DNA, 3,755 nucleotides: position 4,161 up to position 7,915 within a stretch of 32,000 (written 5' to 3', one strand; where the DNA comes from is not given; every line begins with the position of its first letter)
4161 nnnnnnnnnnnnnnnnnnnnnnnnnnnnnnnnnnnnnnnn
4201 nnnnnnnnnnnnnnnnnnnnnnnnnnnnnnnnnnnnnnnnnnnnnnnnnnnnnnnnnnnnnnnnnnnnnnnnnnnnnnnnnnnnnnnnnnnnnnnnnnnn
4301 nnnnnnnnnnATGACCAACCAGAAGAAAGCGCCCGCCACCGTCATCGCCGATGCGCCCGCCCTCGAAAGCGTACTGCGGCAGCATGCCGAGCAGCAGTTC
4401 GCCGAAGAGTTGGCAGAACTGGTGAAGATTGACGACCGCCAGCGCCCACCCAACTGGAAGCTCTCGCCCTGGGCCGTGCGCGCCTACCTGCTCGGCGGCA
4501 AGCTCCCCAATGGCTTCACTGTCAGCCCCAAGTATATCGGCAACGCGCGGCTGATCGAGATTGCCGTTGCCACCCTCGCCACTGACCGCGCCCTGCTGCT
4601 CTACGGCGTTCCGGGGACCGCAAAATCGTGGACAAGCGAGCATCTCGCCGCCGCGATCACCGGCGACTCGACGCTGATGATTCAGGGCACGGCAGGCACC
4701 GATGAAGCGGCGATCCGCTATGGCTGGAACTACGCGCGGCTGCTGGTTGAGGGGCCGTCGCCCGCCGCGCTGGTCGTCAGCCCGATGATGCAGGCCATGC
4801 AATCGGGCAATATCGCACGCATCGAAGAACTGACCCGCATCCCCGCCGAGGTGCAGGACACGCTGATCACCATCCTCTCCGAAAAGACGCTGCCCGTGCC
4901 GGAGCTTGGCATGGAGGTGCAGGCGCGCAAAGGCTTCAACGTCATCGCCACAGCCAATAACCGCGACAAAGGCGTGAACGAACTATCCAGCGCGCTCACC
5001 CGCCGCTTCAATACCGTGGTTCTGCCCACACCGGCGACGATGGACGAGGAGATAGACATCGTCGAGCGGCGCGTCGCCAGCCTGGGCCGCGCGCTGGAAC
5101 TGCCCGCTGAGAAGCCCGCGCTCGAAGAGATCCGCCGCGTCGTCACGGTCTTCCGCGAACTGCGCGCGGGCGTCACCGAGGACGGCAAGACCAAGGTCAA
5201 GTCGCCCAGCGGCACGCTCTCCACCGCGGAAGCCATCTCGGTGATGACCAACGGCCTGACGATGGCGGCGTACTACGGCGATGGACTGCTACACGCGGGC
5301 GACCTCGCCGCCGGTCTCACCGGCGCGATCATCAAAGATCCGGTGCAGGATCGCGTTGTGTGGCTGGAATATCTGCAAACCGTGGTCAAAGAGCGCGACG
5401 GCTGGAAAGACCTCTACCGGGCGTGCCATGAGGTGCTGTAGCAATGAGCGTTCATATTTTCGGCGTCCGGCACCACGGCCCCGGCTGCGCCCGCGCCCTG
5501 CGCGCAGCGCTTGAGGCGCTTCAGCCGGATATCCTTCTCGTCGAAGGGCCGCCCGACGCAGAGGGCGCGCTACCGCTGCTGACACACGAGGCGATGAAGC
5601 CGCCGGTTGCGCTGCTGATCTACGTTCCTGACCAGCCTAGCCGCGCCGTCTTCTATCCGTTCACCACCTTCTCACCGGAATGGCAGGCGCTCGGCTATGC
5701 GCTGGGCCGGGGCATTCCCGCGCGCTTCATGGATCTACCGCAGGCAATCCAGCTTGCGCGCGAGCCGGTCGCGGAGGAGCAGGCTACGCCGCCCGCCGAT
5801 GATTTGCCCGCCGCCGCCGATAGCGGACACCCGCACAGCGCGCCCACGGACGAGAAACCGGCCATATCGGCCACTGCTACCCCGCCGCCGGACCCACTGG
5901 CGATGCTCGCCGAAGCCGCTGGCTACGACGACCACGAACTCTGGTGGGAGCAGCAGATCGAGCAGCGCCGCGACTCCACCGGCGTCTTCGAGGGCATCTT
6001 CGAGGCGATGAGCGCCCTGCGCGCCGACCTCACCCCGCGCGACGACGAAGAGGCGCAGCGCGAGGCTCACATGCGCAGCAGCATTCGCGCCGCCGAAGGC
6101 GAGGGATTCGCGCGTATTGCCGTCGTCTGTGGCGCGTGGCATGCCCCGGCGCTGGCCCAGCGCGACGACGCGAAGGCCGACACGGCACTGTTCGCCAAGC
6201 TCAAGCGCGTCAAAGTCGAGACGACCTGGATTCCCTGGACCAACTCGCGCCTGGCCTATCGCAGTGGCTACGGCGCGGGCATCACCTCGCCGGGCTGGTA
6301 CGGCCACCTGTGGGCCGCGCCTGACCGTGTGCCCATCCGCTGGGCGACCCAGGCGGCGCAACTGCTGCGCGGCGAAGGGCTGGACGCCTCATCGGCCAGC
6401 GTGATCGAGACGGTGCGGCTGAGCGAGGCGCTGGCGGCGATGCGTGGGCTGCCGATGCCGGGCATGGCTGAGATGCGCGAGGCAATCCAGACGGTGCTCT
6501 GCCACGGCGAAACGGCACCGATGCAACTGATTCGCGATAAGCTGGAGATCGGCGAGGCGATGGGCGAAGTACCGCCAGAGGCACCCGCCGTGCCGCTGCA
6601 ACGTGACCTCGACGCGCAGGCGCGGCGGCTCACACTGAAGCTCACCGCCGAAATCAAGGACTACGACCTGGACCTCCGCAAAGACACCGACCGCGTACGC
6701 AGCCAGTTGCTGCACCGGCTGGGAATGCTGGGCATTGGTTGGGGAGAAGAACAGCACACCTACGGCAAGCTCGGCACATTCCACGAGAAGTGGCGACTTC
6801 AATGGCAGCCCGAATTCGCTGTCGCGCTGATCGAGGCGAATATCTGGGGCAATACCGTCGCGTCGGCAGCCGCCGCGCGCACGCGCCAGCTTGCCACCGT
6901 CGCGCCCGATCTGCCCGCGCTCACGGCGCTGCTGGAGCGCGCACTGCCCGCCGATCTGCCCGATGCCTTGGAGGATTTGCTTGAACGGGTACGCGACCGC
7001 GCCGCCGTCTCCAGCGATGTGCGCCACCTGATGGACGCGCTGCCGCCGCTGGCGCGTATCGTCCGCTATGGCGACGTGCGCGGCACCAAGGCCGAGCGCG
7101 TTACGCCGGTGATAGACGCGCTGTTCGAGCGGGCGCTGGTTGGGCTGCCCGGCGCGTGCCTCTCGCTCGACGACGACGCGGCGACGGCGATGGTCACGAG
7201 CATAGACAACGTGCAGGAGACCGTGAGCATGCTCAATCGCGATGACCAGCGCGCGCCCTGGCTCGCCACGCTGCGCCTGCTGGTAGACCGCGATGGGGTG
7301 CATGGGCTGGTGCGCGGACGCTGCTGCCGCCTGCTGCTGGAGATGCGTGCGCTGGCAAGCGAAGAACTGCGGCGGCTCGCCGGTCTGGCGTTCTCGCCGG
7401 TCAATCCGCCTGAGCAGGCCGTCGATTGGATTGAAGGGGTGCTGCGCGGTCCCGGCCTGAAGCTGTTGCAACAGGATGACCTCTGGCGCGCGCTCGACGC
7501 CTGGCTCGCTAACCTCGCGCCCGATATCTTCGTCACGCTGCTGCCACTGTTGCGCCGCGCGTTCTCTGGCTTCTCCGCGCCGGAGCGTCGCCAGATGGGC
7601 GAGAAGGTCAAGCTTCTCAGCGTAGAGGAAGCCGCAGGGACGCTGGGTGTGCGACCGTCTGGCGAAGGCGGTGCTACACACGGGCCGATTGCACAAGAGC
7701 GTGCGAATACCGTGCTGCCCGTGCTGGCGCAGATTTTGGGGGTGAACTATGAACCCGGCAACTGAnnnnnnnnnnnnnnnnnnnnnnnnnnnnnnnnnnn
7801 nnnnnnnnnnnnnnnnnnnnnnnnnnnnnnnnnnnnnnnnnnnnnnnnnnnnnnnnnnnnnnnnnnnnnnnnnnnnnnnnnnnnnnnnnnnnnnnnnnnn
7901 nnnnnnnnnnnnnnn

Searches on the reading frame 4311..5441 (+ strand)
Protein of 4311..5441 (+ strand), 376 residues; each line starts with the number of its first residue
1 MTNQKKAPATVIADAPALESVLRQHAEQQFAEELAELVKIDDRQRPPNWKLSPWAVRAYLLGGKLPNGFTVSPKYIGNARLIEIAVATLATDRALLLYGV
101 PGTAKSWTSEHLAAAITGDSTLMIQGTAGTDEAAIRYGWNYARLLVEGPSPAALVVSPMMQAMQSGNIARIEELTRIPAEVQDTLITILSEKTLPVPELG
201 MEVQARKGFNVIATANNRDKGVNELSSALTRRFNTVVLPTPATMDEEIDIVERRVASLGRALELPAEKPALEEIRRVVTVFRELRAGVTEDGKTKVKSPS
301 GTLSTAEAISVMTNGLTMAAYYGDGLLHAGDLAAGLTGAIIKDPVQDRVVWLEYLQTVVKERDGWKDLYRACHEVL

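Call 7: search_protein_families(library=pfam, proteins=[window:4311-5441:+], max_evalue=0.1)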
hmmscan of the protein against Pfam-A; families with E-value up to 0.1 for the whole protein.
window:4311-5441:+ (376 aa): 8 families
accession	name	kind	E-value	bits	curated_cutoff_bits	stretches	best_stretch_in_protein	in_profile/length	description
PF07728.20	AAA_5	-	2.1e-35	122.2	22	1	95-233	2-139/139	AAA domain (dynein-related subfamily)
PF07726.17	AAA_3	-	0.00011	22.6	27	1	168-233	65-129/131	ATPase family associated with various cellular activities (AAA)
PF20030.5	bpMoxR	-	0.00018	21.1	27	1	72-121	11-60/205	MoxR domain in the MoxR-vWA-beta-propeller ternary systems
PF00004.35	AAA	-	0.0042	18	21.2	1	95-236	1-126/131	ATPase family associated with various cellular activities (AAA)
PF25201.1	nSTAND6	-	0.022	15.2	27.7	1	77-117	3-43/148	Novel STAND NTPase 6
PF00158.32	Sigma54_activat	-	0.031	14.4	20.2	0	168-218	96-144/168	Sigma-54 interaction domain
PF13191.12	AAA_16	-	0.054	14.4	32.6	0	91-128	24-60/167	AAA ATPase domain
PF13481.12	AAA_25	-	0.099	12.7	27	0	93-122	34-64/195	AAA domain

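Call 8: search_protein_families(library=ncbifam, proteins=[window:4311-5441:+], max_evalue=0.1)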
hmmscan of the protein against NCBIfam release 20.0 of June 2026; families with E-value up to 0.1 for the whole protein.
window:4311-5441:+ (376 aa): 3 families
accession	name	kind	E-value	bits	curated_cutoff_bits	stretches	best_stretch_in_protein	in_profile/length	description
NF047784.1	MadB_ATPase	equivalog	4.9e-13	48.9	475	2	153-258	124-225/298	MadB family AAA-type ATPase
TIGR02640.1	gas_vesic_GvpN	equivalog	1.5e-05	24.6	266.8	1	157-289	97-221/262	gas vesicle protein GvpN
NF042959.1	IteA_antiphage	equivalog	0.073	12.2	510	0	86-116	119-149/367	anti-phage ATPase IteA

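Call 24: search_protein_families(library=padloc, proteins=[window:4311-5441:+], max_evalue=0.1)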
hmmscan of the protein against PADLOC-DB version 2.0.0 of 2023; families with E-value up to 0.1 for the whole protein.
window:4311-5441:+ (376 aa): 2 families
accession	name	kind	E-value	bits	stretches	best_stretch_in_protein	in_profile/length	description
PDLC02195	IetA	-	0.0041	14.5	1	85-116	130-161/395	-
PDLC02196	IetA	-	0.006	14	1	85-116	115-146/374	-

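Call 25: find_related_loci(query=window:4311-5438:+, collection=genome_contigs, flank=6000)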
Query window:4311-5438:+ (376 aa) in genome_contigs; peptide patterns used: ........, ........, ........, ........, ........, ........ (x = any residue, [..] = any of these).
600 stretches matched a pattern (row limit reached: there are more); 520 encode a relative of the query (tblastn E <= 1e-3); the best 80 are kept; 80 distinct loci.
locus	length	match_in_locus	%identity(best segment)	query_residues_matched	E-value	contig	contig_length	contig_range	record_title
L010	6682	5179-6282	87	9-376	0e+0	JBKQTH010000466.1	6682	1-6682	MAG: Ktedonobacterales bacterium isolate MHr2D2E2F__bin_10 MHr2D2E2F_000000337417, whole genome shotgun sequence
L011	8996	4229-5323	87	12-376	0e+0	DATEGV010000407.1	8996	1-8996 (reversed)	MAG TPA_asm: Ktedonobacterales bacterium isolate SMAG_U8794 k141_430824, whole genome shotgun sequence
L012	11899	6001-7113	87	6-376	0e+0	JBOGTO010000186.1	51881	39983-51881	MAG: Ktedonobacteraceae bacterium isolate TC-B4_metabat2.bin.17 k127_166533, whole genome shotgun sequence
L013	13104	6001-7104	87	9-376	0e+0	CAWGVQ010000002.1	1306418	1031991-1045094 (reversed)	MAG: uncultured Chloroflexia bacterium isolate MFD02579.bin.2.68 genome assembly, contig: contig_12234, whole genome sho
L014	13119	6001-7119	86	3-376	0e+0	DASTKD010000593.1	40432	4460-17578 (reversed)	MAG TPA_asm: Ktedonobacteraceae bacterium isolate SMAG_U1932 k141_1382588, whole genome shotgun sequence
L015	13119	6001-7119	85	3-376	0e+0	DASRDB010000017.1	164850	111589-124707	MAG TPA_asm: Ktedonobacteraceae bacterium isolate SMAG_U9968 k141_368875, whole genome shotgun sequence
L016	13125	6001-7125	83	1-376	0e+0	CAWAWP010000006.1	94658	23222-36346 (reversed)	MAG: uncultured Chloroflexia bacterium isolate MFD05502.bin.1.39 genome assembly, contig: contig_63528, whole genome sho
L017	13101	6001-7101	86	10-376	0e+0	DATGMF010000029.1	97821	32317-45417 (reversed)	MAG TPA_asm: Ktedonosporobacter sp. isolate SMAG_U9905 k141_49200, whole genome shotgun sequence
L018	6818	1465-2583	84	4-376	0e+0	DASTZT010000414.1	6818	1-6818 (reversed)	MAG TPA_asm: Ktedonobacteraceae bacterium isolate SMAG_U2476 k141_401524, whole genome shotgun sequence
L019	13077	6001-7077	87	13-376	0e+0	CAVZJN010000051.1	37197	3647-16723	MAG: uncultured Chloroflexia bacterium isolate MFD00991.bin.3.206 genome assembly, contig: contig_79527, whole genome sh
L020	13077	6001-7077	87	18-376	0e+0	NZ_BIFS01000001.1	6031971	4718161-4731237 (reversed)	Dictyobacter kobayashii strain Uno11 sequence1, whole genome shotgun sequence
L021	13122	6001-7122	84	6-376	0e+0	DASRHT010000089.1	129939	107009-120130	MAG TPA_asm: Ktedonobacteraceae bacterium isolate SMAG_U10091 k141_2076173, whole genome shotgun sequence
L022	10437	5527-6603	86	18-376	0e+0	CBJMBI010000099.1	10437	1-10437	MAG TPA_asm: uncultured Ktedonobacterales bacterium isolate SRR27822709_binner12_Refined_16 genome assembly, contig: ERZ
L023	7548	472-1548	86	18-376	0e+0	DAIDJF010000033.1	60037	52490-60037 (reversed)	MAG TPA_asm: Ktedonobacterales bacterium isolate clean17 NODE_33_length_60037_cov_4.593813, whole genome shotgun sequenc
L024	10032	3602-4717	83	2-376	0e+0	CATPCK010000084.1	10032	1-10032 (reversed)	MAG: uncultured Ktedonobacteraceae bacterium isolate S106_Bin_5 genome assembly, contig: S106_000000012935, whole genome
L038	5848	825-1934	78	3-375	0e+0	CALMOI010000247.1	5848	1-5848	MAG TPA_asm: uncultured Comamonadaceae bacterium isolate SRR5676432_bin.11_CONCOCT_v1.1_MAG genome assembly, contig: ERZ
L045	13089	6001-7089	77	14-376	0e+0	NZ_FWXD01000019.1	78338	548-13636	Andreprevotia lacus DSM 23236, whole genome shotgun sequence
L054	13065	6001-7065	79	20-374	0e+0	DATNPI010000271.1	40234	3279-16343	MAG TPA_asm: Coleofasciculaceae cyanobacterium isolate SMAG_U16477 k141_88072, whole genome shotgun sequence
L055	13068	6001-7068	79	20-375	0e+0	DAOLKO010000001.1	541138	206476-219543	MAG TPA_asm: Blastocatellia bacterium isolate AMR_MDS_0338 NODE_1_length_541138_cov_17.696368, whole genome shotgun sequ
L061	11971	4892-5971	78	17-376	0e+0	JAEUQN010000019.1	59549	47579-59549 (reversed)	MAG: Blastocatellia bacterium isolate new MAG-252 NODE_19_length_59549_cov_4.759656, whole genome shotgun sequence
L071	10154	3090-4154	77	20-374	0e+0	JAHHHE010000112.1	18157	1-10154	MAG: Gloeocapsa sp. UFS-A4-WI-NPMV-4B04 scaffold_723_c1, whole genome shotgun sequence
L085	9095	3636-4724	75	14-376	0e+0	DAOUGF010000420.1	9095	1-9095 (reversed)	MAG TPA_asm: Chloroflexaceae bacterium isolate R30_113 k103_611370, whole genome shotgun sequence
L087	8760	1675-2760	76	13-374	0e+0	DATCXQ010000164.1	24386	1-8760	MAG TPA_asm: Blastocatellia bacterium isolate SMAG_U7443 k141_406461, whole genome shotgun sequence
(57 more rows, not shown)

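Call 36: search_protein_families(library=pfam, proteins=[L055:10520-10963:+, L061:10640-11131:+, L071:8510-9118:+, L087:2830-3210:+, L054:7148-7564:+, L045:7011-7832:+, L061:5977-6636:+, L085:7050-7727:+, L038:1980-2753:+, L055:7540-7956:+], max_evalue=0.01)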
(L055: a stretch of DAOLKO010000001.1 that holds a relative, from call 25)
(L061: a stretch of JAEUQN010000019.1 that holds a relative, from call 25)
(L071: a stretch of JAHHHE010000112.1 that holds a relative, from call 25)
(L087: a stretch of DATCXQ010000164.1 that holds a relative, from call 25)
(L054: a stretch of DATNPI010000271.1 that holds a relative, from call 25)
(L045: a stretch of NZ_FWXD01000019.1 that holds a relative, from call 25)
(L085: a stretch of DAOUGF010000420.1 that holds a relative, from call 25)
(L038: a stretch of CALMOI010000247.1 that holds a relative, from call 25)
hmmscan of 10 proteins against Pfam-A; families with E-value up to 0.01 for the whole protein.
L055:10520-10963:+ (147 aa): 1 family
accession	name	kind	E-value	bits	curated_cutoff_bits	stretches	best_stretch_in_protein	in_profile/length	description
PF01850.27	PIN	-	1.8e-07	32.3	23.6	1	4-128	1-111/120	PIN domain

L061:10640-11131:+ (163 aa): 1 family
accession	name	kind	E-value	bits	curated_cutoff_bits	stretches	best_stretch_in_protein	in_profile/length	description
PF01850.27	PIN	-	6.9e-08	33.6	23.6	1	22-147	2-113/120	PIN domain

L071:8510-9118:+ (202 aa): 1 family
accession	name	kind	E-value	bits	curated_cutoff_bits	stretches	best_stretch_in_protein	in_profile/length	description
PF05685.18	Uma2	-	3.2e-37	128.1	27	1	28-198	2-171/172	Putative restriction endonuclease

L087:2830-3210:+ (126 aa): 1 family
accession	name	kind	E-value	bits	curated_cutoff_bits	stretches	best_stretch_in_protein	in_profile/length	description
PF05635.17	23S_rRNA_IVP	-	5.6e-39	133.1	33.8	1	12-116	1-105/106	23S rRNA-intervening sequence protein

L054:7148-7564:+ (138 aa): 2 families
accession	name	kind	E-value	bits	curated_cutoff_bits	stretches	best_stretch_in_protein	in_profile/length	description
PF00498.31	FHA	-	2.7e-12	47.3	20.7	1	53-126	1-67/67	FHA domain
PF16697.10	Yop-YscD_cpl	-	7.2e-06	26.6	33.2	1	45-80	11-46/94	Inner membrane component of T3SS, cytoplasmic domain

L045:7011-7832:+ (273 aa): 1 family
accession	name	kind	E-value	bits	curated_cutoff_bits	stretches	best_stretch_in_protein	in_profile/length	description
PF14025.11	DUF4241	-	8.7e-30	104.7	27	1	73-257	1-187/189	Protein of unknown function (DUF4241)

L061:5977-6636:+ (219 aa): 0 families

L085:7050-7727:+ (225 aa): 1 family
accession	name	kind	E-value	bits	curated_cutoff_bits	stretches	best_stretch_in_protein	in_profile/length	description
PF03167.25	UDG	-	3.6e-15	56.7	24.3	1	57-211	7-140/141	Uracil DNA glycosylase superfamily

L038:1980-2753:+ (257 aa): 13 families
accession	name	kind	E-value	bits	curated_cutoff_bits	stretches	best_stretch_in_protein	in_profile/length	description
PF08241.18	Methyltransf_11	-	6.3e-20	72.1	21.2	1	70-168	1-95/95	Methyltransferase domain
PF13489.12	Methyltransf_23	-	7.8e-20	71.7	27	1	51-205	8-156/164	Methyltransferase domain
PF13649.12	Methyltransf_25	-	1.1e-16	61.7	27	1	69-164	1-97/97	Methyltransferase domain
PF13847.12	Methyltransf_31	-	1.1e-13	51.6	27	1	65-168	3-109/145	Methyltransferase domain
PF08242.18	Methyltransf_12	-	5.7e-13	49.9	30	1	70-166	1-98/98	Methyltransferase domain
PF01209.24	Ubie_methyltran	-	7.9e-09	35.6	20.1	1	66-167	48-150/233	ubiE/COQ5 methyltransferase family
PF03141.22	Methyltransf_29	-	2e-06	27.1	23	1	39-171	86-220/506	Putative S-adenosyl-L-methionine-dependent methyltransferase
PF05148.21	Methyltransf_8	-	3e-05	24.4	27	1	53-167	60-155/219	Hypothetical methyltransferase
PF02353.26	CMAS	-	6.5e-05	22.8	27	1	61-167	60-163/273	Mycolic acid cyclopropane synthetase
PF07021.18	MetW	-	0.00035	20.7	21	1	59-171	9-113/193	Methionine biosynthesis protein MetW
PF03848.20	TehB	-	0.00037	20.4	20.4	1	58-97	26-62/193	Tellurite resistance protein TehB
PF13679.12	Methyltransf_32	-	0.00048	20.5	27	1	50-102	10-68/143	Methyltransferase domain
PF05175.20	MTS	-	0.0025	17.9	23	1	55-139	22-104/170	Methyltransferase small domain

L055:7540-7956:+ (138 aa): 1 family
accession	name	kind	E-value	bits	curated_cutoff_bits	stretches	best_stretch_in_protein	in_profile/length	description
PF13650.11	Asp_protease_2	-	0.00013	23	24.3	1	35-79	10-55/90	Aspartyl protease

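Call 64: find_homologous_proteins(query=window:4311-5438:+, max_evalue=1e-100)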
Query window:4311-5438:+ (376 aa): 7995 proteins with E <= 1e-100 among 8000 candidates; the best 120 are listed.
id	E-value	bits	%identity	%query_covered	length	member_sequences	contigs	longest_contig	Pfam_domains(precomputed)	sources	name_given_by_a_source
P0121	7.9e-242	819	100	100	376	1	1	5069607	PF07728.21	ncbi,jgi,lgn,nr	ncbi:MAG: hypothetical protein OJF49_000809 [Ktedonobacterales bacterium]|jgi:MoxR-like ATPase|nr:MA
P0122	1.4e-221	753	91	100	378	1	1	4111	PF07728.21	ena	-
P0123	2.7e-220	749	93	96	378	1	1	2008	PF07728.21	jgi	jgi:MoxR-like ATPase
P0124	5.3e-220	748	91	100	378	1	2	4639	PF07728.21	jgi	jgi:MoxR-like ATPase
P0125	2.2e-219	746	91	98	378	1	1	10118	PF07728.21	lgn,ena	-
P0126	4.1e-219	745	91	100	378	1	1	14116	PF07728.21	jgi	jgi:MoxR-like ATPase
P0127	1.3e-218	743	90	100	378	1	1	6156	PF07728.21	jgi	jgi:MoxR-like ATPase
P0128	3.7e-218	742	90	100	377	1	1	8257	PF07728.21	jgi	jgi:MoxR-like ATPase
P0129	5.0e-217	738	93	96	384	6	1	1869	PF20030.6,PF07728.21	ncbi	-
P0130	1.8e-215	733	90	98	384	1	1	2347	PF07728.21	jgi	jgi:MoxR-like ATPase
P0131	6.9e-214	728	89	98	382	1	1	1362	PF20030.6,PF07728.21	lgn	-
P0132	1.3e-213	727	91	95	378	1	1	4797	PF07728.21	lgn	-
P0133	1.6e-212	723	86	100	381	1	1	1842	PF20030.6,PF07728.21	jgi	jgi:MoxR-like ATPase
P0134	1.9e-212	723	91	95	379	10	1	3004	PF07728.21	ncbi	ncbi:MAG: ATP-binding protein [Ktedonobacterales bacterium]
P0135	2.5e-212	722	88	99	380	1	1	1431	PF07728.21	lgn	-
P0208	4.3e-207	705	87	97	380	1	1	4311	PF07728.21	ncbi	-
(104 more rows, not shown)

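Call 65: find_encoding_contigs(protein=P0125, flank=6000, max_places=2)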
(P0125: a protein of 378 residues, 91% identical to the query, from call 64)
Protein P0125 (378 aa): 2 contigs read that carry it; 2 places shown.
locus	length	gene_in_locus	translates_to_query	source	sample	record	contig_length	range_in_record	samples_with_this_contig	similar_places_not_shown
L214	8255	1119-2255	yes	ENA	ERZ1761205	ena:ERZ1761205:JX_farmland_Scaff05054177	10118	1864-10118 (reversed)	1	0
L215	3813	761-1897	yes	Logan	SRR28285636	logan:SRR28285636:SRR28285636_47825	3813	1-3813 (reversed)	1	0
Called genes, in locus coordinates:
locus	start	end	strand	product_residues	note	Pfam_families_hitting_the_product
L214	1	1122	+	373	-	?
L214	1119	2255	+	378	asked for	PF07728:AAA_5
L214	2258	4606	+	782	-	PF18934:DUF5682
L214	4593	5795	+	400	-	PF05762:VWA_CoxE, PF13519:VWA_2 (weak)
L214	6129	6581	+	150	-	PF13340:DUF4096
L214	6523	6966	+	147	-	-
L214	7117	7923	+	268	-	PF13489:Methyltransf_23, PF01209:Ubie_methyltran (weak), PF05175:MTS (weak), PF13847:Methyltransf_31, PF08241:Methyltransf_11, PF08242:Methyltransf_12, PF13649:Methyltransf_25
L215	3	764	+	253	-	?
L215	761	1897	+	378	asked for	PF07728:AAA_5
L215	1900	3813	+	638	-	?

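Call 66: find_encoding_contigs(protein=P0126, flank=6000, max_places=2)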
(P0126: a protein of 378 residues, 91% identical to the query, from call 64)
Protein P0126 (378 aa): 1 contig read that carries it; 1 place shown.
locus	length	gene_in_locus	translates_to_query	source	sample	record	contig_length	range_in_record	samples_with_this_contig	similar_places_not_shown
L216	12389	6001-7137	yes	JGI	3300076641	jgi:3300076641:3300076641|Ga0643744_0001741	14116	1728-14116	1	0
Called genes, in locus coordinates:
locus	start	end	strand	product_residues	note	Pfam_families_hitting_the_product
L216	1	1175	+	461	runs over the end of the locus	PF00890:FAD_binding_2 (weak), PF01266:DAO (faint), PF01494:FAD_binding_3 (weak), PF01946:Thi4 (faint), PF07992:Pyr_redox_2 (faint), PF12831:FAD_oxidored (weak), PF01593:Amino_oxidase, PF13450:NAD_binding_8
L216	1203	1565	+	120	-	PF02036:SCP2 (weak)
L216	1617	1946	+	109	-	-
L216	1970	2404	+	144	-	-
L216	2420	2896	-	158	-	PF00072:Response_reg (weak)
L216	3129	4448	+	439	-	PF04434:SWIM (weak)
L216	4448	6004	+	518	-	PF18944:DUF5691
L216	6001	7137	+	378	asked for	PF07728:AAA_5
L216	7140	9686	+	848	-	PF18934:DUF5682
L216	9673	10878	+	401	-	PF05762:VWA_CoxE, PF13519:VWA_2 (weak)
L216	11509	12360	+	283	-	-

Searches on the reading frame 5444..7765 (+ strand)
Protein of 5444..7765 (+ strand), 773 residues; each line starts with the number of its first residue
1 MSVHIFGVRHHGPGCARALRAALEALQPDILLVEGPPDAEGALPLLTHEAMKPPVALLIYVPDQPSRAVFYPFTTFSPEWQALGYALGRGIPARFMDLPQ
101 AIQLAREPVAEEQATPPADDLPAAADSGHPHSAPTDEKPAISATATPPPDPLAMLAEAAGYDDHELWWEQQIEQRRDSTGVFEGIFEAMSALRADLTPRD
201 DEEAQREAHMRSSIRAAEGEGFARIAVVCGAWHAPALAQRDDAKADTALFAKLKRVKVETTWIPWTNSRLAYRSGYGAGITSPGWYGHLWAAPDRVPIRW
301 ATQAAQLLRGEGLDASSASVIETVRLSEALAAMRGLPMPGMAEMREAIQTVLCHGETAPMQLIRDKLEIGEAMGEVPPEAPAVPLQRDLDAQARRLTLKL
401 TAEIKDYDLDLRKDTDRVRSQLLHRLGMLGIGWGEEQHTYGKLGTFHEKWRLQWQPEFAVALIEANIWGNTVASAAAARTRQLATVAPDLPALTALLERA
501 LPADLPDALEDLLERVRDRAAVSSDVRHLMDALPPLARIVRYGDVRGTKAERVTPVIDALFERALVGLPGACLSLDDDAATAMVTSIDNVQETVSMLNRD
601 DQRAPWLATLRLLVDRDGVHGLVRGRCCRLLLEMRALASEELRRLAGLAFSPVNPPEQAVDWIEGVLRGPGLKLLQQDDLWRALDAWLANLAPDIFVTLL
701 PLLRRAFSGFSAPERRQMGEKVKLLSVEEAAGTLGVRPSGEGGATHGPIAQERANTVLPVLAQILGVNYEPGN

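Call 7: search_protein_families(library=pfam, proteins=[window:5444-7765:+], max_evalue=0.1)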
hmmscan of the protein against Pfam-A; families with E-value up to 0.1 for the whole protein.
window:5444-7765:+ (773 aa): 1 family
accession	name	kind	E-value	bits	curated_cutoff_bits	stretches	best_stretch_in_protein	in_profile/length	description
PF18934.5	DUF5682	-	7.4e-268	891.2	26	1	19-765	1-727/727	Family of unknown function (DUF5682)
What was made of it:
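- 5444..7765 (+): DUF5682 gene. call 7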

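Call 8: search_protein_families(library=ncbifam, proteins=[window:5444-7765:+], max_evalue=0.1)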
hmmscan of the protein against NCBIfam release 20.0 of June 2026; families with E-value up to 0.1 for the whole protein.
window:5444-7765:+ (773 aa): 0 families

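Call 24: search_protein_families(library=padloc, proteins=[window:5444-7765:+], max_evalue=0.1)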
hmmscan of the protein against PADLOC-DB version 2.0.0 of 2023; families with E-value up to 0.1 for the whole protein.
window:5444-7765:+ (773 aa): 0 families
